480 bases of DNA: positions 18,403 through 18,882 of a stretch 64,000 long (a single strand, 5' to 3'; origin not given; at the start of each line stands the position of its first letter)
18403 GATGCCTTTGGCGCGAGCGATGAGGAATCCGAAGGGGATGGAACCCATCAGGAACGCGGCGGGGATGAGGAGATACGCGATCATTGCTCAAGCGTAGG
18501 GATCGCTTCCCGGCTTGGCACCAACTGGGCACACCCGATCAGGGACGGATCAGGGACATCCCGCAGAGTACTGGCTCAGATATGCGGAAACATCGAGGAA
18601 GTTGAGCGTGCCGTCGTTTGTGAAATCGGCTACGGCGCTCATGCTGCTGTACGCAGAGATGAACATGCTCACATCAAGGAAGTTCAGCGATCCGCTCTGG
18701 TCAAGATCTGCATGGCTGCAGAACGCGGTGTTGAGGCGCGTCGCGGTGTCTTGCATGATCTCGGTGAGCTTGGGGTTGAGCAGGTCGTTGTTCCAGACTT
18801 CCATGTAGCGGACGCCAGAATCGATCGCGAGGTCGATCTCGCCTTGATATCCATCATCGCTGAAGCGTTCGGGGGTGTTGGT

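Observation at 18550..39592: Seven secreted proteins with unrelated payloads share one C-terminal double EF-hand (dockerin-like) module ending in Cys-Pro-COOH: a candidate surface-display/anchoring system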

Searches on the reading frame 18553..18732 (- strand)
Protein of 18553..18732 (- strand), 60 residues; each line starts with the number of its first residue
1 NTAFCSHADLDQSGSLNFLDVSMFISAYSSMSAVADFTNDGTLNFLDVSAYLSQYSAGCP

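Call 10: search_protein_families(library=pfam, proteins=[window:18553-18732:-], max_evalue=10)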
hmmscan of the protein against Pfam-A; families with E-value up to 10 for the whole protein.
seq(60 aa): 5 families
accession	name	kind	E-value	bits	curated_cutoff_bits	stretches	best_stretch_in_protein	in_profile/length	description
PF00036.39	EF-hand_1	-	0.0011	18.8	25.4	2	6-23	7-24/29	EF hand domain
PF00404.24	Dockerin_1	-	0.0012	19.5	22.9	1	8-49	2-50/57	Dockerin type I domain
PF13405.12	EF-hand_6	-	0.018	15.2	25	1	35-53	9-27/30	EF-hand domain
PF13833.12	EF-hand_8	-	0.14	12.4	28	1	6-18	32-44/54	EF-hand domain pair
PF13499.12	EF-hand_7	-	0.19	12.6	30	1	8-26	11-30/67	EF-hand domain pair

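Call 11: find_homologous_proteins(query=A1, max_evalue=0.001)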
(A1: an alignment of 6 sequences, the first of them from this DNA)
Query A1 (6 sequences) (60 aa, profile of the alignment): 75 proteins with E <= 0.001 among 203 candidates.
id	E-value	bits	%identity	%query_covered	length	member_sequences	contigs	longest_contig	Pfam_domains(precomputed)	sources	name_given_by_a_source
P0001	4.8e-30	121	53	88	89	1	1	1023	-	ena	-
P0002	4.3e-26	108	57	88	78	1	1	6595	-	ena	-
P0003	6.0e-25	105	58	88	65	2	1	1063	-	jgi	jgi:hypothetical protein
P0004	6.2e-25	105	55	88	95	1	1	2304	-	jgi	jgi:hypothetical protein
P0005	9.1e-25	104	57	88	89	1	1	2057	-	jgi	jgi:hypothetical protein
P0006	1.7e-24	103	57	88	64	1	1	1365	-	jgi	jgi:hypothetical protein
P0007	9.5e-24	101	62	88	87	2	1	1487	-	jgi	-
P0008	1.3e-23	100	66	88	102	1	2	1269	-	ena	-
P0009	1.7e-23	100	53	88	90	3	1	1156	PF01839.30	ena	-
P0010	2.3e-23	100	63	93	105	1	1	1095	-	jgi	jgi:hypothetical protein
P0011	2.4e-23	100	60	97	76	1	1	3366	-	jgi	jgi:hypothetical protein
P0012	4.2e-23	99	64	88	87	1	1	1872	-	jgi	-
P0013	6.7e-23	98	68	88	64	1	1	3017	-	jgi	-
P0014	2.7e-22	96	55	88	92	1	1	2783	-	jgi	jgi:hypothetical protein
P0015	1.2e-21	94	62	88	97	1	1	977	-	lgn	-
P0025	4.8e-20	89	66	88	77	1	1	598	-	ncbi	-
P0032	6.9e-19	85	55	85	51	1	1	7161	-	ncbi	-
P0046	3.8e-16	76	47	88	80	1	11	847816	-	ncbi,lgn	-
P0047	5.1e-16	76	43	77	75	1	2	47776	-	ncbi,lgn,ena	-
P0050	3.5e-14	70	45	88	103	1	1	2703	-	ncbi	-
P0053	3.9e-13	67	48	87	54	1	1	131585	-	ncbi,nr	ncbi:MAG: GC-type dockerin domain-anchored protein [Phycisphaerales bacterium]|nr:GC-type dockerin d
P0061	9.0e-11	59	46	93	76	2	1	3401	-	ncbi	ncbi:MAG: hypothetical protein D6695_08030, partial [Planctomycetota bacterium]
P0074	2.9e-5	42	62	43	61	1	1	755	-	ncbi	-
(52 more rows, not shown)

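Call 12: find_related_loci(query=A1, collection=genome_contigs, flank=10000)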
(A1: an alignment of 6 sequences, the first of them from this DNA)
Query A1 (60 aa) in genome_contigs; peptide patterns used: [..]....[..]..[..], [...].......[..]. (x = any residue, [..] = any of these).
413 stretches matched a pattern; 335 encode a relative of the query (tblastn E <= 1e-3); the best 80 are kept; 76 distinct loci.
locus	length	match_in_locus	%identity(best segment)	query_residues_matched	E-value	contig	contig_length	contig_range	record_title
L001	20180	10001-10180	97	1-60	2e-35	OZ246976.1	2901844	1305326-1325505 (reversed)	MAG: Phycisphaerales bacterium isolate 5b07ab66-5ef8-4150-b9cf-2a9e8d8a5457 genome assembly, chromosome: 1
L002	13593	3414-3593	62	1-60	3e-21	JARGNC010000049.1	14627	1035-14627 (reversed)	MAG: Phycisphaerales bacterium isolate bin_ak_oxhcr2.003 NODE_2253_length_14627_cov_5.846555, whole genome shotgun seque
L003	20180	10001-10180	60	1-60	4e-21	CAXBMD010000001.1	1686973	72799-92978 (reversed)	MAG TPA_asm: uncultured Phycisphaerales bacterium isolate ERR2762130_binner123_Refined_9 genome assembly, contig: ERZ342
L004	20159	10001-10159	70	8-60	2e-20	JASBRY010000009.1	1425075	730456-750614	MAG: Phycisphaerales bacterium isolate BWSM_120 k141_588308, whole genome shotgun sequence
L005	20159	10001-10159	68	8-60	6e-20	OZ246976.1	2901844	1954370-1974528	MAG: Phycisphaerales bacterium isolate 5b07ab66-5ef8-4150-b9cf-2a9e8d8a5457 genome assembly, chromosome: 1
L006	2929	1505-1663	66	8-60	8e-20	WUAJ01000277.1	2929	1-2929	MAG: Phycisphaeraceae bacterium isolate bin2-gambi PHY-1_contig_276, whole genome shotgun sequence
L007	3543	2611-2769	64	8-60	1e-19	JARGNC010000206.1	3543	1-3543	MAG: Phycisphaerales bacterium isolate bin_ak_oxhcr2.003 NODE_10808_length_3543_cov_6.112385, whole genome shotgun seque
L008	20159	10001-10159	68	8-60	1e-19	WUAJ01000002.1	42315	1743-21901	MAG: Phycisphaeraceae bacterium isolate bin2-gambi PHY-1_contig_1, whole genome shotgun sequence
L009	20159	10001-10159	66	8-60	3e-19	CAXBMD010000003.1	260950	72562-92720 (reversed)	MAG TPA_asm: uncultured Phycisphaerales bacterium isolate ERR2762130_binner123_Refined_9 genome assembly, contig: ERZ342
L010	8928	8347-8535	61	7-60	4e-19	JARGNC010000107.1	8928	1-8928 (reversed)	MAG: Phycisphaerales bacterium isolate bin_ak_oxhcr2.003 NODE_3753_length_8928_cov_5.478418, whole genome shotgun sequen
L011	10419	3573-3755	66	8-60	8e-19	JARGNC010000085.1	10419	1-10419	MAG: Phycisphaerales bacterium isolate bin_ak_oxhcr2.003 NODE_3237_length_10419_cov_5.938344, whole genome shotgun seque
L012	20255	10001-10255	66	8-60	1e-18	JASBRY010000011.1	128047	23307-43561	MAG: Phycisphaerales bacterium isolate BWSM_120 k141_1679228, whole genome shotgun sequence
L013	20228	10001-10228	64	8-60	1e-18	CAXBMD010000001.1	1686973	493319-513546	MAG TPA_asm: uncultured Phycisphaerales bacterium isolate ERR2762130_binner123_Refined_9 genome assembly, contig: ERZ342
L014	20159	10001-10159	62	8-60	1e-18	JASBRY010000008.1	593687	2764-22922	MAG: Phycisphaerales bacterium isolate BWSM_120 k141_1826557, whole genome shotgun sequence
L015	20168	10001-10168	63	5-60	1e-18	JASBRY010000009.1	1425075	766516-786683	MAG: Phycisphaerales bacterium isolate BWSM_120 k141_588308, whole genome shotgun sequence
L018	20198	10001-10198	64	8-60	1e-18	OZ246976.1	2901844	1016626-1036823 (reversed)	MAG: Phycisphaerales bacterium isolate 5b07ab66-5ef8-4150-b9cf-2a9e8d8a5457 genome assembly, chromosome: 1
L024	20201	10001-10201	64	8-60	2e-18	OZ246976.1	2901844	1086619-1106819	MAG: Phycisphaerales bacterium isolate 5b07ab66-5ef8-4150-b9cf-2a9e8d8a5457 genome assembly, chromosome: 1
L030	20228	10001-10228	62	8-60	8e-18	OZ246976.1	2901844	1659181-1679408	MAG: Phycisphaerales bacterium isolate 5b07ab66-5ef8-4150-b9cf-2a9e8d8a5457 genome assembly, chromosome: 1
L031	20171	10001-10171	61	5-60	8e-18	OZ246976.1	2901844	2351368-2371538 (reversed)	MAG: Phycisphaerales bacterium isolate 5b07ab66-5ef8-4150-b9cf-2a9e8d8a5457 genome assembly, chromosome: 1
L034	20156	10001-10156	58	9-60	1e-17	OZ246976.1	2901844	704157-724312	MAG: Phycisphaerales bacterium isolate 5b07ab66-5ef8-4150-b9cf-2a9e8d8a5457 genome assembly, chromosome: 1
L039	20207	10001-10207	62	8-60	1e-17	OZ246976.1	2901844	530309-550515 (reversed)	MAG: Phycisphaerales bacterium isolate 5b07ab66-5ef8-4150-b9cf-2a9e8d8a5457 genome assembly, chromosome: 1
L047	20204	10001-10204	60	8-60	1e-17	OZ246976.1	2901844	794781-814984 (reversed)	MAG: Phycisphaerales bacterium isolate 5b07ab66-5ef8-4150-b9cf-2a9e8d8a5457 genome assembly, chromosome: 1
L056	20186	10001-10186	64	8-60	3e-17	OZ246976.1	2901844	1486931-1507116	MAG: Phycisphaerales bacterium isolate 5b07ab66-5ef8-4150-b9cf-2a9e8d8a5457 genome assembly, chromosome: 1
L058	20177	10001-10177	62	8-60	3e-17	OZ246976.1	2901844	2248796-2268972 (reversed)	MAG: Phycisphaerales bacterium isolate 5b07ab66-5ef8-4150-b9cf-2a9e8d8a5457 genome assembly, chromosome: 1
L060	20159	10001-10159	66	8-60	2e-17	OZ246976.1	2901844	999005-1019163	MAG: Phycisphaerales bacterium isolate 5b07ab66-5ef8-4150-b9cf-2a9e8d8a5457 genome assembly, chromosome: 1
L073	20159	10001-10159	58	8-60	5e-17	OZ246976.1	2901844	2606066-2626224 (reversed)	MAG: Phycisphaerales bacterium isolate 5b07ab66-5ef8-4150-b9cf-2a9e8d8a5457 genome assembly, chromosome: 1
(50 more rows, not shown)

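Call 27: search_solved_structures(query=A1, max_evalue=10, show_alignments=3)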
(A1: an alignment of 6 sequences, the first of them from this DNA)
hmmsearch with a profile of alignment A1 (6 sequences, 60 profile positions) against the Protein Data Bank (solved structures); distinct sequences matched with E-value up to 10: 12.
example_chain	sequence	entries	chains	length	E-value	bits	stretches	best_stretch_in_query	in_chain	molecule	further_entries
2y3n_B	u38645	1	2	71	0.023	17.8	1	8-47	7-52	CELLULOSOMAL FAMILY-48 PROCESSIVE GLYCOSIDE HYDROLASE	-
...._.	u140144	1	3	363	0.071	16.3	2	6-45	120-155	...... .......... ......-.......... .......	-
1ohz_B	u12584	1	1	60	0.1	15.8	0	35-48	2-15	ENDO-1,4-BETA-XYLANASE Y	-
2ccl_B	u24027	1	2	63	0.12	15.5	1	13-48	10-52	ENDO-1,4-BETA-XYLANASE Y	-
2b59_B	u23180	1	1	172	0.22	14.7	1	9-49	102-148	Cellulosomal scaffolding protein A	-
2jnx_A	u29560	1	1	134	0.36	14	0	9-43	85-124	Calcium binding protein 2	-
4fl4_A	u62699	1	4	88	0.5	13.5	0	30-49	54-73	Glycoside hydrolase family 9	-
3kcp_A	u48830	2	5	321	0.72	13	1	9-49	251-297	Cellulosomal-scaffolding protein A | Cellulosome anchoring protein cohesin region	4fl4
2lmt_A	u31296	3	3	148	0.73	13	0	7-45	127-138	Calmodulin-related protein 97A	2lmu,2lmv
5g5d_B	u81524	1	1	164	1.1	12.5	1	12-49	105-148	CELLULOSOMAL-SCAFFOLDING PROTEIN A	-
2mte_A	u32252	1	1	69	1.5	12.1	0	7-47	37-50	Cellulose 1,4-beta-cellobiosidase (reducing end) CelS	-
6tz6_B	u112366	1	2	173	3.6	10.8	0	6-18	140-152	Calcineurin subunit B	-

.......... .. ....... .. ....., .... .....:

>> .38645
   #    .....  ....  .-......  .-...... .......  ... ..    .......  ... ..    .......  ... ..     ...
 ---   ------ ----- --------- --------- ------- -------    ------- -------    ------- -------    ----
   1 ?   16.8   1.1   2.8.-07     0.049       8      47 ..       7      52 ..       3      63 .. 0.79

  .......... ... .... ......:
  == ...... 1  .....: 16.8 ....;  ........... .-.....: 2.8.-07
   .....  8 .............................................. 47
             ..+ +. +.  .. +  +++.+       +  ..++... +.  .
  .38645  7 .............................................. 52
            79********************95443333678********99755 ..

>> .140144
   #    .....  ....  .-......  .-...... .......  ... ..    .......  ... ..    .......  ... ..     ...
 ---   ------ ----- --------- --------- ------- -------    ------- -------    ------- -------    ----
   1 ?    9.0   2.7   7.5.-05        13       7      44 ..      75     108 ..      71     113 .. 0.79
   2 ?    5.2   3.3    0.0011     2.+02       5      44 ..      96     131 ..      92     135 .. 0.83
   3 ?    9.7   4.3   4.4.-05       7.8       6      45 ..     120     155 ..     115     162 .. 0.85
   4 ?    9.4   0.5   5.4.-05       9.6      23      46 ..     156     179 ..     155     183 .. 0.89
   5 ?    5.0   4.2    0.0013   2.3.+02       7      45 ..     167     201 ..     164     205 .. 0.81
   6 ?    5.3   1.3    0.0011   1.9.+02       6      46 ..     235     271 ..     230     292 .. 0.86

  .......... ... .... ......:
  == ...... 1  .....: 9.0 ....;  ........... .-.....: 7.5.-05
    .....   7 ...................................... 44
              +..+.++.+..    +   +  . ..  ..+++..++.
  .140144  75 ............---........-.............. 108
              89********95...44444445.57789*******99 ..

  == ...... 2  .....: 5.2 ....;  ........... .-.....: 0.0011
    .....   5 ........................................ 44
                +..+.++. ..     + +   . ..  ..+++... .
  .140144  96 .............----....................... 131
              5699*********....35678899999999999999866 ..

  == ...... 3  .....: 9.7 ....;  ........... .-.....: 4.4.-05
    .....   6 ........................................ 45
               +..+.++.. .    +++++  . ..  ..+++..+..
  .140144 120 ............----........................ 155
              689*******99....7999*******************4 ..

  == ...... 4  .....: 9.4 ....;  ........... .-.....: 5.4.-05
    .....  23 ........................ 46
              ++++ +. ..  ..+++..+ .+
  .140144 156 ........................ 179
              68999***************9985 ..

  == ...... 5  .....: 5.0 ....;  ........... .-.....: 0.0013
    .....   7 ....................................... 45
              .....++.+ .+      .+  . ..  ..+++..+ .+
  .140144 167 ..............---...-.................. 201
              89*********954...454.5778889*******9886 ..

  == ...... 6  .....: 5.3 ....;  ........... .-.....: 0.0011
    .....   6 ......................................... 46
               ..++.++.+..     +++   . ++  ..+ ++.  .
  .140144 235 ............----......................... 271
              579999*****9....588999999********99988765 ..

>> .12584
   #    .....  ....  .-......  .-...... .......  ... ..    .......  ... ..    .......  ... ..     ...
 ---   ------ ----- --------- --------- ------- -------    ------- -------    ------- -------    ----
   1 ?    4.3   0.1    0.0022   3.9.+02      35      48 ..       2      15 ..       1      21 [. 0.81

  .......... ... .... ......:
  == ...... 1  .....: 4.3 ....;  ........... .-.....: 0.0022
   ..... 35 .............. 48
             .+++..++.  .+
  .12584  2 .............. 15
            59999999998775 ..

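Call 31: search_protein_representatives(alignment_id=A1)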
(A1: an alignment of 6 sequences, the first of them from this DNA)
Query: 6 sequences, 60 profile positions. Proteins with E-value up to 0.001 (for the whole library): 10052; up to 1e-10: 1655; up to 1e-30: 0. The best 150 are listed.
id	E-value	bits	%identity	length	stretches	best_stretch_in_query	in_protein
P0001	1.5e-30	120.9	-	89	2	12-56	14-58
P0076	1.3e-27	111.6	-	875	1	1-60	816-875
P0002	1.4e-26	108.3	-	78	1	4-60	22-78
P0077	3.6e-26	106.9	-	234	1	5-60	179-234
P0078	4.3e-26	106.7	-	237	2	6-56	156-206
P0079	6.8e-26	106.0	-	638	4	7-57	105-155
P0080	6.9e-26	106.0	-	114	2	5-60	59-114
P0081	8.2e-26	105.8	-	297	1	4-60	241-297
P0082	1.1e-25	105.3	-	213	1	2-60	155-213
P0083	2.7e-25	104.1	-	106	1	3-60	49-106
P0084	7.9e-25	102.6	-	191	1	4-60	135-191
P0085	8.3e-25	102.6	-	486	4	5-57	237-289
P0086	8.3e-25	102.5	-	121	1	4-60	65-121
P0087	1.2e-24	102.1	-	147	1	4-60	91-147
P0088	1.8e-24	101.5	-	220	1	3-60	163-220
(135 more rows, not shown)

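Call 44: search_protein_families(library=pfam, alignment_id=A3, max_evalue=0.0001)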
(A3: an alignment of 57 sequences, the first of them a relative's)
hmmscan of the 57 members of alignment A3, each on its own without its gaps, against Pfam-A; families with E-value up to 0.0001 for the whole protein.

A. member 1, L064:6521-10159:+ (1213 aa): 1 family
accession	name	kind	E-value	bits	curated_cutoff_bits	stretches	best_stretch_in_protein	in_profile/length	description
PF00413.30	Peptidase_M10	-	6.8e-07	29.7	24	1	254-369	27-137/159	Matrixin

B. families by the number of members that match (of 57 scanned): 59 families (the first 25 are shown)
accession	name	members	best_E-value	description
PF00932.25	LTD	2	6e-26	Lamin Tail Domain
PF13688.12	Reprolysin_5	2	5.7e-22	Metallo-peptidase family M12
PF00128.31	Alpha-amylase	2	1.6e-17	Alpha amylase, catalytic domain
PF13582.12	Reprolysin_3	2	5.4e-14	Metallo-peptidase family M12B Reprolysin-like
PF13583.11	Reprolysin_4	2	6.2e-13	Metallo-peptidase family M12B Reprolysin-like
PF13927.12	Ig_3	2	5.7e-08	Immunoglobulin domain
PF07679.22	I-set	2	8.9e-08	Immunoglobulin I-set domain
PF03098.20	An_peroxidase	1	3e-158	Animal haem peroxidase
PF13517.12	FG-GAP_3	1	4.3e-62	FG-GAP-like repeat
PF09471.16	Peptidase_M64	1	1e-50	IgA Peptidase M64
PF20434.5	BD-FAE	1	4.8e-46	BD-FAE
PF08757.17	CotH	1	8.7e-45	CotH kinase protein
PF00082.27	Peptidase_S8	1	3e-38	Subtilase family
PF07995.17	GSDH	1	4.3e-35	Glucose / Sorbosone dehydrogenase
PF03150.19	CCP_MauG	1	1.9e-32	Di-haem cytochrome c peroxidase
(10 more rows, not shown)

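Call 45: search_protein_families(library=ncbifam, alignment_id=A3, max_evalue=0.0001)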
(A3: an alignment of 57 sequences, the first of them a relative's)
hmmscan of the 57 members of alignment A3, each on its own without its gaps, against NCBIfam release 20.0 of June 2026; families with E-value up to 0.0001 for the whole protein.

A. member 1, L064:6521-10159:+ (1213 aa): 1 family
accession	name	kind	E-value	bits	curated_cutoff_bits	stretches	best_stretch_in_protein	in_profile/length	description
NF041540.1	dockerin_GC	domain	6.5e-10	39.3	29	1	1159-1212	1-67/67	GC-type dockerin domain-anchored protein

B. families by the number of members that match (of 57 scanned): 68 families (the first 25 are shown)
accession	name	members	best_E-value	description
NF041540.1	dockerin_GC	55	5.8e-14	GC-type dockerin domain-anchored protein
NF006970.0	PRK09441.1-3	2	2.2e-29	alpha-amylase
NF006969.0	PRK09441.1-2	2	2e-22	alpha-amylase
NF006968.0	PRK09441.1-1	2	8.3e-19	alpha-amylase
TIGR02402.1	trehalose_TreZ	1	8e-60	malto-oligosyltrehalose trehalohydrolase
NF008967.0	PRK12313.1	1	1.3e-59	1,4-alpha-glucan branching protein GlgB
NF003811.1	PRK05402.1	1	1.2e-57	1,4-alpha-glucan branching protein GlgB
TIGR01515.1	branching_enzym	1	9.6e-46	1,4-alpha-glucan branching enzyme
NF009221.0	PRK12568.1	1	2e-38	1,4-alpha-glucan branching enzyme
NF011294.0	PRK14706.1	1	2.2e-37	1,4-alpha-glucan branching enzyme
NF011293.0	PRK14705.1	1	3e-36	1,4-alpha-glucan branching enzyme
TIGR03921.1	T7SS_mycosin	1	5.3e-35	type VII secretion-associated serine protease mycosin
TIGR03791.1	TTQ_mauG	1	1.6e-33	tryptophan tryptophylquinone biosynthesis enzyme MauG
TIGR04039.1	MXAN_0977_Heme2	1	5.1e-33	MbnH family di-heme enzyme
NF052434.1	Mep72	1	6.8e-27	biofilm-associated metzincin protease Mep72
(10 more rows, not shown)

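Call 58: search_protein_families(library=pfam, alignment_id=A4, max_evalue=0.0001)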
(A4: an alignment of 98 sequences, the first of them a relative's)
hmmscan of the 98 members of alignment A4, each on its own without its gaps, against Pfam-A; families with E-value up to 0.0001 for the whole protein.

A. member 1, P0076 (875 aa): 0 families

B. families by the number of members that match (of 98 scanned): 58 families (the first 25 are shown)
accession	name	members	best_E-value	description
PF14312.12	FG-GAP_2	23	2.9e-102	FG-GAP repeat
PF08309.17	LVIVD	13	1.2e-80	LVIVD repeat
PF00404.24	Dockerin_1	8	2.7e-53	Dockerin type I domain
PF13360.13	PQQ_2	7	9.4e-10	Outer membrane protein assembly factor BamB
PF01839.29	FG-GAP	5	1.2e-56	FG-GAP repeat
PF09826.15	Beta_propel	5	6e-15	Beta propeller domain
PF13499.12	EF-hand_7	5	2.4e-10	EF-hand domain pair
PF00036.39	EF-hand_1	4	4.4e-12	EF hand domain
PF13405.12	EF-hand_6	4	1.3e-07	EF-hand domain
PF13517.12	FG-GAP_3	3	1.4e-34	FG-GAP-like repeat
PF24681.1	Kelch_KLHDC2_KLHL20_DRC7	3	4.4e-16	KLHDC2/KLHL20/DRC7 Kelch-repeats domain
PF02415.23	Chlam_PMP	3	7.3e-08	Chlamydia polymorphic membrane protein (Chlamydia_PMP) repeat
PF13202.12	EF-hand_5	2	4.1e-06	EF hand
PF10462.15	Peptidase_M66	2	5.2e-06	Peptidase M66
PF06537.16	DHOR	1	2.6e-74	Di-haem oxidoreductase, putative peroxidase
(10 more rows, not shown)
